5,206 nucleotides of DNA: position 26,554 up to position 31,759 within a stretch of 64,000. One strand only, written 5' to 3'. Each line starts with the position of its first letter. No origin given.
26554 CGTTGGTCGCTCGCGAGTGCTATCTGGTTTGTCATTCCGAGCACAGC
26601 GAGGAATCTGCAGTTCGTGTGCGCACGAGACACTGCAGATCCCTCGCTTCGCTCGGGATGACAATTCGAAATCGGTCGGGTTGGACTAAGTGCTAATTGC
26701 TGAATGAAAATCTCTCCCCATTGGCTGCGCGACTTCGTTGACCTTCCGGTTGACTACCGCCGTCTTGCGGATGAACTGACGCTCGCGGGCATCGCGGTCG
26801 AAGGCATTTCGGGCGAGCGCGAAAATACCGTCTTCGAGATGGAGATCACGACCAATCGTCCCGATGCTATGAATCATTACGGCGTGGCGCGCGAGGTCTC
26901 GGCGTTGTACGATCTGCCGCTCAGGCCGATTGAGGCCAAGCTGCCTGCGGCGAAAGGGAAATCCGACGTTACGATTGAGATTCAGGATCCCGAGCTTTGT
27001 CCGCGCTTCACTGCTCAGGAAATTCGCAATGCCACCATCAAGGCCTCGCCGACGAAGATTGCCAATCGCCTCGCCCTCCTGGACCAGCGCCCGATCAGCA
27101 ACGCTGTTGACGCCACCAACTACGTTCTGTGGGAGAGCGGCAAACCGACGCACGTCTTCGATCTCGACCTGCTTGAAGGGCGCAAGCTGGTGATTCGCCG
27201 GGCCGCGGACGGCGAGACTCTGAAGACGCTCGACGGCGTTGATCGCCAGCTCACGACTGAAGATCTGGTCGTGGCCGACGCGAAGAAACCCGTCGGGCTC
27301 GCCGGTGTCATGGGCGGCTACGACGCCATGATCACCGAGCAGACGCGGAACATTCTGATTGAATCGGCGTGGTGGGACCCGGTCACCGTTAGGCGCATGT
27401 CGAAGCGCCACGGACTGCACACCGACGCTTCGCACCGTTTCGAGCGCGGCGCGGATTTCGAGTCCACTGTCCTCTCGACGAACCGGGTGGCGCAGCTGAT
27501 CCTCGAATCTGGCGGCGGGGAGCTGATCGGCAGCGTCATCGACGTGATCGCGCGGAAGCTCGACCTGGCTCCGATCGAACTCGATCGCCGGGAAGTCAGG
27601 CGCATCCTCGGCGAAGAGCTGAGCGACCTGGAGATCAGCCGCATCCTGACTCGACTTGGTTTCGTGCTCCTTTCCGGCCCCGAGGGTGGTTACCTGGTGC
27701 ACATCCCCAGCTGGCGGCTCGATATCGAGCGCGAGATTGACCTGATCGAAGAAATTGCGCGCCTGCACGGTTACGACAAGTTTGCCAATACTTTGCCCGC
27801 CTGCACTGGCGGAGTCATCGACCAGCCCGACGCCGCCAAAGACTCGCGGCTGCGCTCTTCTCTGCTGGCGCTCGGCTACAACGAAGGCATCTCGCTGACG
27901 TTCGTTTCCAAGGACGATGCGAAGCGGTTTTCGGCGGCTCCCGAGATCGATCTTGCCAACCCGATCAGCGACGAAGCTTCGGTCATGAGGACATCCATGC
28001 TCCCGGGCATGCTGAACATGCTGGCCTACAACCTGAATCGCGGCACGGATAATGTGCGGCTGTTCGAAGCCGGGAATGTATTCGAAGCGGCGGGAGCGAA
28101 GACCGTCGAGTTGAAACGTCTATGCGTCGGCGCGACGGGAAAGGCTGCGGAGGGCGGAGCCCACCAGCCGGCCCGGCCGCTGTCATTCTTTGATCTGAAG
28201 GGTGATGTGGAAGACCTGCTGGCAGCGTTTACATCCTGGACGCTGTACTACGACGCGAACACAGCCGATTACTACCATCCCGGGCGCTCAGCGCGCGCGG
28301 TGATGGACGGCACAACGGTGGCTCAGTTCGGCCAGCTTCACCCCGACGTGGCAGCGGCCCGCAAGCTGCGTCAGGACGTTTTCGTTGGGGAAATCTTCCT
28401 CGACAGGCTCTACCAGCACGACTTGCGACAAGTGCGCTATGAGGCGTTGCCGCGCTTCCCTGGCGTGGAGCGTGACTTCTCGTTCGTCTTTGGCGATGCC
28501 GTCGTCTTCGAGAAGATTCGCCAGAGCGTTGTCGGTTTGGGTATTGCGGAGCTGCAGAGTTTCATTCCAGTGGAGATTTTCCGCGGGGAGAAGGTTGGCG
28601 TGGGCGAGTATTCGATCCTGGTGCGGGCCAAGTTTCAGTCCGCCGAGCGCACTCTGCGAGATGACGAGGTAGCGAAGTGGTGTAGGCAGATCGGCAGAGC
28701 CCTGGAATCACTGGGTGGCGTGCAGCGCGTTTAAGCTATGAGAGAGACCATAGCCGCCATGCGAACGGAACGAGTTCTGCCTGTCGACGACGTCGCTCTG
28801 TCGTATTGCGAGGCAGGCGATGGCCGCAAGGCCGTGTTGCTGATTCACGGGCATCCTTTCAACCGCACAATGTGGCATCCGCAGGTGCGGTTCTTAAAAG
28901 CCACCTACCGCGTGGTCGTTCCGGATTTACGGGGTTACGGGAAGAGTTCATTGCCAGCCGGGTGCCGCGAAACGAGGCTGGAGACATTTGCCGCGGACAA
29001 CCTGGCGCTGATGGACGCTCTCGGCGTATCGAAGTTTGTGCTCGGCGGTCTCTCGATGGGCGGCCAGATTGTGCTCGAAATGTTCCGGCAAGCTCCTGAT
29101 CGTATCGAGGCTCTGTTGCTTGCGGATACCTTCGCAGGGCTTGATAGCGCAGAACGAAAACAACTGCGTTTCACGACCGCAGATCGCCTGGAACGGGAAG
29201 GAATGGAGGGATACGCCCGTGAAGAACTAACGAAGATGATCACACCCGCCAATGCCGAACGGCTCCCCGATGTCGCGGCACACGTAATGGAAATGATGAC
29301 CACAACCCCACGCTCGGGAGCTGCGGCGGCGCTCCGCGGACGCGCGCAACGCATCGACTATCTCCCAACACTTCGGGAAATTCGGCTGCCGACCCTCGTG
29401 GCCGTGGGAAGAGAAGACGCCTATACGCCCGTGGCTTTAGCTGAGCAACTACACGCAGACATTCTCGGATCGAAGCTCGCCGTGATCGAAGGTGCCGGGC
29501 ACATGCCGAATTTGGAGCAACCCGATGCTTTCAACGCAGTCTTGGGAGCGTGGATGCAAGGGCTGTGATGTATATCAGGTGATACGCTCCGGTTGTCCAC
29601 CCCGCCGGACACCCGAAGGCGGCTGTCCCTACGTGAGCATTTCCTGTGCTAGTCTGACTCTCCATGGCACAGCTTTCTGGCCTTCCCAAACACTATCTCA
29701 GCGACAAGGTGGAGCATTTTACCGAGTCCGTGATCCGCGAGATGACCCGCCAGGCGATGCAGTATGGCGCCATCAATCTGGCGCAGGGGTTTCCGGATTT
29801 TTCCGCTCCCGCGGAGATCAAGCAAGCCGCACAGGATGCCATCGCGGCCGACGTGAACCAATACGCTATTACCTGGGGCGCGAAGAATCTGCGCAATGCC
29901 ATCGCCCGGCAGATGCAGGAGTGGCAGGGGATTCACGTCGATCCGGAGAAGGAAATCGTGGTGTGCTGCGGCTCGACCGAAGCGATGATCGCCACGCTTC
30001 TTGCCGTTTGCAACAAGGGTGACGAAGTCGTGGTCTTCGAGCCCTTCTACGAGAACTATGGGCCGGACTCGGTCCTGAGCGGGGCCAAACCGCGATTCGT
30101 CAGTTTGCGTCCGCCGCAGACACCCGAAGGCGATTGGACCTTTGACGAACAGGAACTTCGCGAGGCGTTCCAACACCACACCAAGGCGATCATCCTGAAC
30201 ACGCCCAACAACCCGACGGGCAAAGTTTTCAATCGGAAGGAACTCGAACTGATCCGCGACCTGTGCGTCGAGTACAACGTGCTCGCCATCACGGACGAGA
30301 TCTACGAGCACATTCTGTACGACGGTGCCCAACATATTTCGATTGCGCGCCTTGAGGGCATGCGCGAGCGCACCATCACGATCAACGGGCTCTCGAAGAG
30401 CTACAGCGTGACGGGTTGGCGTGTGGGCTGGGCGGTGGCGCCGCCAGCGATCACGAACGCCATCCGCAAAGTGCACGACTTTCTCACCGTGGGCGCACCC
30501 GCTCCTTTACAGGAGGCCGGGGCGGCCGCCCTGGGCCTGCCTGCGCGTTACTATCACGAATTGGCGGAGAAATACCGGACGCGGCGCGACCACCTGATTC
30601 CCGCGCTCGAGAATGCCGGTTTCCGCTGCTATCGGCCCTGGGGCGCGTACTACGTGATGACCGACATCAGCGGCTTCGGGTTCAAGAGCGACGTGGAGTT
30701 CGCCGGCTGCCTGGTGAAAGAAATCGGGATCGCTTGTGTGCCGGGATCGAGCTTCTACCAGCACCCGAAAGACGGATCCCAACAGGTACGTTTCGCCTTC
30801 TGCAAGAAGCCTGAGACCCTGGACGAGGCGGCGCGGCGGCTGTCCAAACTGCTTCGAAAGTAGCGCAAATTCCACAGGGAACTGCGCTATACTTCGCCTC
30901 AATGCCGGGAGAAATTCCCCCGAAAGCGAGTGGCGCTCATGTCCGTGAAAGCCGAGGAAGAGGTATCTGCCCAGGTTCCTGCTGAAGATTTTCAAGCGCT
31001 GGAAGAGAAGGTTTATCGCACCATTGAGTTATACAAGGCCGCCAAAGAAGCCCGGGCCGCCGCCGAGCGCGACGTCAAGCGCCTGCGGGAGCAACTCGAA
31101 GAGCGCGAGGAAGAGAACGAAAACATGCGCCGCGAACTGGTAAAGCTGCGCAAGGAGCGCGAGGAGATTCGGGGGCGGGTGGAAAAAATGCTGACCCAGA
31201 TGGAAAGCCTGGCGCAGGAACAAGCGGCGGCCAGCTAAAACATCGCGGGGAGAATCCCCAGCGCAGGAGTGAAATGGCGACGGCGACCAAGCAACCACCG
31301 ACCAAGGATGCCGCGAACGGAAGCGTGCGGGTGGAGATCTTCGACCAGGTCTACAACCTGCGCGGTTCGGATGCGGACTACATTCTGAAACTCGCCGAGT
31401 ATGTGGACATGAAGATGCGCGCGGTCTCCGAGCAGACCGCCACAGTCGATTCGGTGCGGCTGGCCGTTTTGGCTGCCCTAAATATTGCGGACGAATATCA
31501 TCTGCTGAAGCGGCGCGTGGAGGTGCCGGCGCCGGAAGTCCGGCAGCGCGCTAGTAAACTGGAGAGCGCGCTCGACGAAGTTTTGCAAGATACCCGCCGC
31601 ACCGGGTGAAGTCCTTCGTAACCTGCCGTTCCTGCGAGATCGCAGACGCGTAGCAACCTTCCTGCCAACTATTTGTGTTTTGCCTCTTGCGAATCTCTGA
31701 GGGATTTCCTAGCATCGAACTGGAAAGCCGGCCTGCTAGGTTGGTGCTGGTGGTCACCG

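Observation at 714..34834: Family of intergenic 7-nt tandem-repeat arrays, often paired as inverted arrays forming ~30-bp hairpins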

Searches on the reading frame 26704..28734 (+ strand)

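Call 11: search_protein_families(library=pfam, proteins=[window:26704-28734:+])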
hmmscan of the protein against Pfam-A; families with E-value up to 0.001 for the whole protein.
window:26704-28734:+ (676 aa): 4 families
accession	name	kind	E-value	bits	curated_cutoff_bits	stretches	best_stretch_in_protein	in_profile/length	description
PF03483.22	B3_4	-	5e-59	199.2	29.3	1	99-269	2-172/174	B3/4 domain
PF17759.6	tRNA_synthFbeta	-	6.6e-55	186.3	22.4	1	363-565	4-213/214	Phenylalanyl tRNA synthetase beta chain CLM domain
PF03484.21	B5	-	5.5e-21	75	28.6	1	291-357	1-67/67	tRNA synthetase B5 domain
PF03147.19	FDX-ACB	-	8e-17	61.9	31.1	1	583-669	1-87/94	Ferredoxin-fold anticodon binding domain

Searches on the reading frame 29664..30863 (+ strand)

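Call 15: search_protein_families(library=pfam, proteins=[window:29664-30863:+])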
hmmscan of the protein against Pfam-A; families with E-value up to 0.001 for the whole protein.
window:29664-30863:+ (399 aa): 2 families
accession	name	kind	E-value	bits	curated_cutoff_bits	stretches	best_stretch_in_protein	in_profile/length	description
PF00155.27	Aminotran_1_2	-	6e-68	230.1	19.7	1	37-393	4-361/361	Aminotransferase class I and II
PF01053.26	Cys_Met_Meta_PP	-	9.3e-05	21.6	27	1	97-212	70-174/381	Cys/Met metabolism PLP-dependent enzyme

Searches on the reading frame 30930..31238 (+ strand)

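Call 15: search_protein_families(library=pfam, proteins=[window:30930-31238:+])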
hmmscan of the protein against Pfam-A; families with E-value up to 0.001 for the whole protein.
window:30930-31238:+ (102 aa): 2 families
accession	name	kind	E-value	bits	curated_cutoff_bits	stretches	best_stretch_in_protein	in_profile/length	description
PF13870.11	CCDC113_CCDC96_CC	-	7.7e-06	26.2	31.6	1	19-95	63-139/177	CCDC113/CCDC96, coiled-coil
PF06005.17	ZapB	-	0.00031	21.6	31.5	0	19-92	4-70/71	Cell division protein ZapB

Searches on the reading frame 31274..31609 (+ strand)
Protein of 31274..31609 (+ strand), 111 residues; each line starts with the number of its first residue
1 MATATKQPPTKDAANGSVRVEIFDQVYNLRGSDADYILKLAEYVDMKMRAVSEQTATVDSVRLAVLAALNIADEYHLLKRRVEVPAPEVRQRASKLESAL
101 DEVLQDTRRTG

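Call 15: search_protein_families(library=pfam, proteins=[window:31274-31609:+])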
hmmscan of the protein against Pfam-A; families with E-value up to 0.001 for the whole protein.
window:31274-31609:+ (111 aa): 1 family
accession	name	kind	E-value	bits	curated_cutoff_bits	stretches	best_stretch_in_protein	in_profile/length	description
PF05164.18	ZapA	-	1.1e-18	67.8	23.8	1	18-98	1-86/88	Cell division protein ZapA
